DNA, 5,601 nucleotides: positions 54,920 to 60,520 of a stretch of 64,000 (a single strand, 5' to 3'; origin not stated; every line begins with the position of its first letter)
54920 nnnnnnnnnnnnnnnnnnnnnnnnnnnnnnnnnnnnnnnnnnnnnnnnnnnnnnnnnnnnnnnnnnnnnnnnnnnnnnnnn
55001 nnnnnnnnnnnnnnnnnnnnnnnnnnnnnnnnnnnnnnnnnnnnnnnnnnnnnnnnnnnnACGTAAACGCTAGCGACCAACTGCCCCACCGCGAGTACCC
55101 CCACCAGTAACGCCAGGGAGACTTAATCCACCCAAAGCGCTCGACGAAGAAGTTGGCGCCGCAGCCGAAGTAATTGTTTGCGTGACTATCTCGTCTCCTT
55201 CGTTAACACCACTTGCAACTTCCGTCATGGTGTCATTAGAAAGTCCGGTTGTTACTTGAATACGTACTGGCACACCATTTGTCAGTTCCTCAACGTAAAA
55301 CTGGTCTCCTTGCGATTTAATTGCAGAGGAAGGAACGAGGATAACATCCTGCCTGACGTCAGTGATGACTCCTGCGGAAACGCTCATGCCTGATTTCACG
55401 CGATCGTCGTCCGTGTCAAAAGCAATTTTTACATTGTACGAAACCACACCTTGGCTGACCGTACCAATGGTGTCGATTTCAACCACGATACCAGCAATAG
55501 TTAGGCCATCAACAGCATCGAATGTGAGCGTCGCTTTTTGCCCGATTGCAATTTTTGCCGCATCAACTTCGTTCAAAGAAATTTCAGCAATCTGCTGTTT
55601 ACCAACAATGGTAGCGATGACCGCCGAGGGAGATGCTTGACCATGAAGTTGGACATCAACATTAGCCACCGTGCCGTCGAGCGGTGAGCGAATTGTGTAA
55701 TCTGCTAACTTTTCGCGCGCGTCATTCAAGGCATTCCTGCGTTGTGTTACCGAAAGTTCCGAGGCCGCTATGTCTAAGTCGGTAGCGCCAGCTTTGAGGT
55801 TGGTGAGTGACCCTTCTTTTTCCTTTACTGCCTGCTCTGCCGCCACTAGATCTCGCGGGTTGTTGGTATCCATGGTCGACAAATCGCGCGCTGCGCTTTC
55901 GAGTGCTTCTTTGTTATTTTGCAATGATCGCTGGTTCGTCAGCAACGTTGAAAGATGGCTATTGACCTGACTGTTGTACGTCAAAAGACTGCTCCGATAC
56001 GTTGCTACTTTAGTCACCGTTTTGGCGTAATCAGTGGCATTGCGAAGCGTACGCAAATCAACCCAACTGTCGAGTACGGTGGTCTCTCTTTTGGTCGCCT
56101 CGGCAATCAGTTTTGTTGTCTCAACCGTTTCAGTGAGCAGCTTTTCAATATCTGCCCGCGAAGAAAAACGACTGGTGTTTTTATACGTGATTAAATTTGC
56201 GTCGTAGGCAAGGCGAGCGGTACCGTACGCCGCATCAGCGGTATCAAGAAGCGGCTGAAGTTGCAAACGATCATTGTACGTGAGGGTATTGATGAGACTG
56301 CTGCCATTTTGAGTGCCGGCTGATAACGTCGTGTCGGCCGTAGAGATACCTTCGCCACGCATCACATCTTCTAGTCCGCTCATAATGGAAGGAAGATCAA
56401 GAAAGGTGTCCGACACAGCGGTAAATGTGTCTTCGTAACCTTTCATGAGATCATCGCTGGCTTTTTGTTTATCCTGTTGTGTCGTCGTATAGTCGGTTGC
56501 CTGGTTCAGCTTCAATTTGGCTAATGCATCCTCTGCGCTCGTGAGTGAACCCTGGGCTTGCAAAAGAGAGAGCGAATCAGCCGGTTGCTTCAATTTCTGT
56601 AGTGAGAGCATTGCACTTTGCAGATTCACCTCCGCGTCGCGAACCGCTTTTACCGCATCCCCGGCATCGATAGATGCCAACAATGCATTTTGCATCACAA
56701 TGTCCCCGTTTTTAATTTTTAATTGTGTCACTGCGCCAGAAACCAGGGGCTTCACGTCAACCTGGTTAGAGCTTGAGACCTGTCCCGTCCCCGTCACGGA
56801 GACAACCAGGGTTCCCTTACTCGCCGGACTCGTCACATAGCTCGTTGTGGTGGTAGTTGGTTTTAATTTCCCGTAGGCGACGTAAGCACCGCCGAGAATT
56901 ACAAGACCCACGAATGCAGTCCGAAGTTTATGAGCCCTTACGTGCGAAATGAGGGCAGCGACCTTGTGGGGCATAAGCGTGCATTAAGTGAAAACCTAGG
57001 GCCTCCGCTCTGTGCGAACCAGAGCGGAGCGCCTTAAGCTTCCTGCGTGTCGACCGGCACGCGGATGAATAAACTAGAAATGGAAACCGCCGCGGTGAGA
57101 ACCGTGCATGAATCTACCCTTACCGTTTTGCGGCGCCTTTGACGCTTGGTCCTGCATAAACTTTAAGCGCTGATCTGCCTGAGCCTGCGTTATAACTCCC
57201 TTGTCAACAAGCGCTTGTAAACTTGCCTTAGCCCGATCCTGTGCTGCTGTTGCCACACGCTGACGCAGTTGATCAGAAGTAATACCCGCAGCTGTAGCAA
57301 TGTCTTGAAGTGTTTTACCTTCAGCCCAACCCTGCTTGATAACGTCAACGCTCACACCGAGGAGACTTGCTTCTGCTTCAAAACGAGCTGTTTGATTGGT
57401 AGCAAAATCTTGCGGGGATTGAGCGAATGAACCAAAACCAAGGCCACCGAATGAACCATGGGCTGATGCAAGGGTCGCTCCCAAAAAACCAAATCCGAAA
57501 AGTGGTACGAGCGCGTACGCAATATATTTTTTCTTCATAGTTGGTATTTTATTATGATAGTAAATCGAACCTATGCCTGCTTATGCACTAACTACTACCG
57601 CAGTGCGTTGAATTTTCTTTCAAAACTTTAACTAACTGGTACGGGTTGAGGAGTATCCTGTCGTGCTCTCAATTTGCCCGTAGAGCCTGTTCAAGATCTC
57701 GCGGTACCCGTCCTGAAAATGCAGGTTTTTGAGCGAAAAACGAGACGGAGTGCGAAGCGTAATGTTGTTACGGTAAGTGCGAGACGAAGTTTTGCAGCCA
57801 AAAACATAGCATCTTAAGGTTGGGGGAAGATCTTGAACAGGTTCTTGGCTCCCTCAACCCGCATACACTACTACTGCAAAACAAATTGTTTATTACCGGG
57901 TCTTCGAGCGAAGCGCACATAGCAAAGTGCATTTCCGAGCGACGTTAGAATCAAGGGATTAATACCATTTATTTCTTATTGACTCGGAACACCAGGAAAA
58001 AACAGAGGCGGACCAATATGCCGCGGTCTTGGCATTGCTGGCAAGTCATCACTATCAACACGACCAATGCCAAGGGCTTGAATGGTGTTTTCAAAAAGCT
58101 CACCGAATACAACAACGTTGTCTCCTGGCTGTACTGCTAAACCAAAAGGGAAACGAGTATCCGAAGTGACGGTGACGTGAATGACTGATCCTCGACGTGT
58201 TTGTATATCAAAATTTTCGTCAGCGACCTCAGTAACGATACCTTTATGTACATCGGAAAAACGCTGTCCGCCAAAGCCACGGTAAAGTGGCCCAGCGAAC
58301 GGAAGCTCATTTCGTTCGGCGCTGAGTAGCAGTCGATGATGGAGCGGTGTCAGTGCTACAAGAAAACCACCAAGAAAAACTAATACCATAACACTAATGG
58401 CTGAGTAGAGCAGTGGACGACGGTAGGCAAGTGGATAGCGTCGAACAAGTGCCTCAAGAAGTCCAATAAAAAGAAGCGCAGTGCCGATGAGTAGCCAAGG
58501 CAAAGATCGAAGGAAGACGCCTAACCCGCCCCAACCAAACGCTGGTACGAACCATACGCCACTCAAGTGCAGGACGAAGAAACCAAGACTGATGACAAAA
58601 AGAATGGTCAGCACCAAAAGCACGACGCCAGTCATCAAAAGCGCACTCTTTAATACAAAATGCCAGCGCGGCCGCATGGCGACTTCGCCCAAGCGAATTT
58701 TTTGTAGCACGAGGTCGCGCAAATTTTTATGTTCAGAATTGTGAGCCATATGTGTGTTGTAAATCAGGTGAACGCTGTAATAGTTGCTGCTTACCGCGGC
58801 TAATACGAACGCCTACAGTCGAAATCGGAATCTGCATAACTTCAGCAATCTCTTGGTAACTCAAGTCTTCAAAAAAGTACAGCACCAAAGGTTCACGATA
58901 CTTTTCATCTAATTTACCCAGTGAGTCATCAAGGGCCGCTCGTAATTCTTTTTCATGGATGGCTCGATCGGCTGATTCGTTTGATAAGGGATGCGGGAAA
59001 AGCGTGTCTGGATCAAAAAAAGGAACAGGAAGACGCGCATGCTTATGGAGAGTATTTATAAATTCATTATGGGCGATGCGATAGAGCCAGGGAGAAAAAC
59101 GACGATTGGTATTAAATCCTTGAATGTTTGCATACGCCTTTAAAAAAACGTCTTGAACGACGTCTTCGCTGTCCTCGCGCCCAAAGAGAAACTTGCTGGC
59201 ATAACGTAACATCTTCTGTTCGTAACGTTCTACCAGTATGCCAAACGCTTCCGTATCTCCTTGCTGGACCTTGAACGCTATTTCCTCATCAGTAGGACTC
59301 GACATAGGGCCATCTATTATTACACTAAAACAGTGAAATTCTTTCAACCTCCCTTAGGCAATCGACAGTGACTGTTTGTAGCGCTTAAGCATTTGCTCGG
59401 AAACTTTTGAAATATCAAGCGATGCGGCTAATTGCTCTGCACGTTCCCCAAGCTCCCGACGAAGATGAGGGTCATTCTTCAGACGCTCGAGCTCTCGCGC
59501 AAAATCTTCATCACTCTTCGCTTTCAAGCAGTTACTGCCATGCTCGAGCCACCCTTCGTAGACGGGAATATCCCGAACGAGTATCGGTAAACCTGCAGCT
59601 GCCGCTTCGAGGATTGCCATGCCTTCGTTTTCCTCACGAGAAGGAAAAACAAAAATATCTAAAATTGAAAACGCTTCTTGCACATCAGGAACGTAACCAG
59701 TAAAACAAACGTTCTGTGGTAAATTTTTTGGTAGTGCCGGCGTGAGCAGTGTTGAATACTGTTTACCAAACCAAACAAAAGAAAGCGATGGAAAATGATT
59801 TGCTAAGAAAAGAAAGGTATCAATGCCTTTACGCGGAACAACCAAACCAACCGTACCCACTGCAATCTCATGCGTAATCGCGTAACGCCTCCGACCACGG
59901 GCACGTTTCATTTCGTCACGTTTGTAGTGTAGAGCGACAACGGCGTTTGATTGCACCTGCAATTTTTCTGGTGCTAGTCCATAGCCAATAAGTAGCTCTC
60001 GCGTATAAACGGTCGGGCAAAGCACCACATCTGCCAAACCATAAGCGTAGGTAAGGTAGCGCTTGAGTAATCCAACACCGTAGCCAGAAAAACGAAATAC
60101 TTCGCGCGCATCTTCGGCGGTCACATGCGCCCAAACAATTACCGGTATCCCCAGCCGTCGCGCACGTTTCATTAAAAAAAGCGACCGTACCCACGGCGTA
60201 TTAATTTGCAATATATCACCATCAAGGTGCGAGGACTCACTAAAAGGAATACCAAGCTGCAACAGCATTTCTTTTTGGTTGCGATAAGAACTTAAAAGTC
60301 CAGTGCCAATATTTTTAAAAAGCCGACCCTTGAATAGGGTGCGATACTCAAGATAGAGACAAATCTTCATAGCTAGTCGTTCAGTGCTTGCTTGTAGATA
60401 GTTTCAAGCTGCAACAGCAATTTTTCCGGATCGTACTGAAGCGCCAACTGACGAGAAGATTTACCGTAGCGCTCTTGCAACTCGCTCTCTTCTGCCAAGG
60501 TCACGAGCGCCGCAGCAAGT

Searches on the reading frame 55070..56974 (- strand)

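Call 21: search_protein_families(library=ncbifam, proteins=[window:55070-56974:-], max_evalue=0.00001)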
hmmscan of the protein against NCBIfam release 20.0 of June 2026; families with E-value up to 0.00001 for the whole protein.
window:55070-56974:- (634 aa): 13 families
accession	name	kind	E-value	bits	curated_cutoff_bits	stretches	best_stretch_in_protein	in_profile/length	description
TIGR01730.1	RND_mfp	subfamily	1.9e-36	125.7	94.9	2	351-601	62-310/322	efflux RND transporter periplasmic adaptor subunit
TIGR00998.1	8a0101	subfamily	8.7e-18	64.3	390.8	2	309-506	116-287/334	EmrA/EmrK family multidrug efflux transporter periplasmic adaptor subunit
TIGR00999.1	8a0102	subfamily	9.2e-17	61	319.3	1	392-601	69-267/271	CzcB/NccB family metal efflux transporter periplasmic adaptor subunit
NF008606.0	PRK11578.1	equivalog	1e-15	57.8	342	2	19-129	11-119/371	macrolide transporter subunit MacA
TIGR01843.1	type_I_hlyD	subfamily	6.6e-14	51.7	208.65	2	400-541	245-401/422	HlyD family type I secretion periplasmic adaptor subunit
TIGR02971.1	heterocyst_DevB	subfamily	1.9e-10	40.7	129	1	313-501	89-279/327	ABC exporter membrane fusion protein, DevB family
NF038010.1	ABC_adapt_DarC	equivalog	9e-10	37.8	450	1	408-600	213-404/417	darobactin export ABC transporter periplasmic adaptor subunit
NF011715.0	PRK15136.1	equivalog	2.1e-09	36.5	563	0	407-506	197-297/390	multidrug efflux MFS transporter periplasmic adaptor subunit EmrA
NF007303.0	PRK09783.1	subfamily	2.4e-09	36.1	390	1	417-601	206-389/414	copper/silver efflux system membrane fusion protein CusB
NF002939.0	PRK03598.1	equivalog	3.1e-08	33.2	393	1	71-164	44-139/332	secretion protein HlyD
NF045680.1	DiMtlExpIhpB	equivalog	3.5e-08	32.8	450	1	421-599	133-309/326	divalent metal ion exporter adaptor subunit IhpB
NF007785.0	PRK10476.1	equivalog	4.5e-08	32.3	376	0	400-501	183-285/347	multidrug transporter subunit MdtN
TIGR03794.1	NHLM_micro_HlyD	equivalog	6.5e-07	28.6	156.2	1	54-172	40-160/421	NHLP bacteriocin system secretion protein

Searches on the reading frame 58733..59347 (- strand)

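Call 104: search_protein_families(library=pfam, proteins=[window:58733-59347:-], max_evalue=0.001)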
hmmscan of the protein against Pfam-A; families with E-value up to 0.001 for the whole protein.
window:58733-59347:- (204 aa): 5 families
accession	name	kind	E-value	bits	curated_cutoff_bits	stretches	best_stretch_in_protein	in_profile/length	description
PF08281.18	Sigma70_r4_2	-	1.1e-16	60.6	25.7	1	137-189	2-54/54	Sigma-70, region 4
PF04542.20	Sigma70_r2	-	2.5e-16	59.7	24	1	38-105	1-70/71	Sigma-70 region 2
PF04545.22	Sigma70_r4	-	7e-10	38.7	24.1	1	143-189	2-48/50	Sigma-70, region 4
PF07638.17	Sigma70_ECF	-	3.3e-07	30.8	21.1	0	121-179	108-169/185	ECF sigma factor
PF04297.20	UPF0122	-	7.9e-05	23.3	22.7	1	146-191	18-63/101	Putative helix-turn-helix protein, YlxM / p13 like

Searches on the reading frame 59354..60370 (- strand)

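Call 104: search_protein_families(library=pfam, proteins=[window:59354-60370:-], max_evalue=0.001)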
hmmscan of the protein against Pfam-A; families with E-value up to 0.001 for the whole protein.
window:59354-60370:- (338 aa): 5 families
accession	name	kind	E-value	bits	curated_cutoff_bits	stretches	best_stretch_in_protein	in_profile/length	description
PF00534.26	Glycos_transf_1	-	2.2e-24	86.4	26.4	1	168-313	15-171/172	Glycosyl transferases group 1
PF13692.12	Glyco_trans_1_4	-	3e-18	66.9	27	1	171-300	4-142/142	Glycosyl transferases group 1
PF13439.12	Glyco_transf_4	-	1.7e-09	38.4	28.5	1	52-144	74-166/170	Glycosyltransferase Family 4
PF13524.12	Glyco_trans_1_2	-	1.7e-09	38.2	25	1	194-313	13-127/144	Glycosyl transferase-like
PF13579.12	Glyco_trans_4_4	-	9.7e-06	26.4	29.7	1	52-142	73-157/158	Glycosyl transferase 4-like domain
